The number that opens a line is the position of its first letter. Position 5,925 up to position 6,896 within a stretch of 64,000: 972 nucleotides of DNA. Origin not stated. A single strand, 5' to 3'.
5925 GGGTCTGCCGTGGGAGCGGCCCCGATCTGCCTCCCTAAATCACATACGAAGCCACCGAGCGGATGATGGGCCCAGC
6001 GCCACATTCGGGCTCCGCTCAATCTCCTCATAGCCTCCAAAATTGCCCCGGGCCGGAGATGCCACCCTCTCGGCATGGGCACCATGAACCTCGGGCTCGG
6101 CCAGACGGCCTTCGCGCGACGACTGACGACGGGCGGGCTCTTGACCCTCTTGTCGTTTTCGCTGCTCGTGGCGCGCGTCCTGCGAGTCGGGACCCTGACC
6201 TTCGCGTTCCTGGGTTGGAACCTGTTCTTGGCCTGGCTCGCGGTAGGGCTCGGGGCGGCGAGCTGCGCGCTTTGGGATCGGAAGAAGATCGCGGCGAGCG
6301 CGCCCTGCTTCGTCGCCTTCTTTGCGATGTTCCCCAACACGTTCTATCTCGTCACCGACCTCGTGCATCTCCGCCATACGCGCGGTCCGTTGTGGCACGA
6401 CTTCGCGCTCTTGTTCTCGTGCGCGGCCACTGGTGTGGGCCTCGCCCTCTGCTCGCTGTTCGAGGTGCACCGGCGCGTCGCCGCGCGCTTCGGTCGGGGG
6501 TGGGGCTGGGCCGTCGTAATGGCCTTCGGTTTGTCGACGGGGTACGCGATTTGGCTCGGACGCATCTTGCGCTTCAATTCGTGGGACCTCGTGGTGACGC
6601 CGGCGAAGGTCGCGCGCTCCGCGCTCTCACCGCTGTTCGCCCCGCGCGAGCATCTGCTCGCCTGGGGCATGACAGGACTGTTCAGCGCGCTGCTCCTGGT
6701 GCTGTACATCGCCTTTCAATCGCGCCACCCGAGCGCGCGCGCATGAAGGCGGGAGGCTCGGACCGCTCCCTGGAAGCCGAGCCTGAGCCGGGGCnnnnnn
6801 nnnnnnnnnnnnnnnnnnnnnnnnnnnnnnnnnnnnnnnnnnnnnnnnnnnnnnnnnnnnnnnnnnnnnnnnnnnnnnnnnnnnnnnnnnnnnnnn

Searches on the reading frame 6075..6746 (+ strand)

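Call 64: search_protein_families(library=pfam, proteins=[window:6075-6746:+], max_evalue=0.0001)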
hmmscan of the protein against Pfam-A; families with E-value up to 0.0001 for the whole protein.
window:6075-6746:+ (223 aa): 1 family
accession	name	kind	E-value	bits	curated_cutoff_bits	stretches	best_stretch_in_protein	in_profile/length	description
PF07099.16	DUF1361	-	6.6e-31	107.9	25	1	48-208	1-167/169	Protein of unknown function (DUF1361)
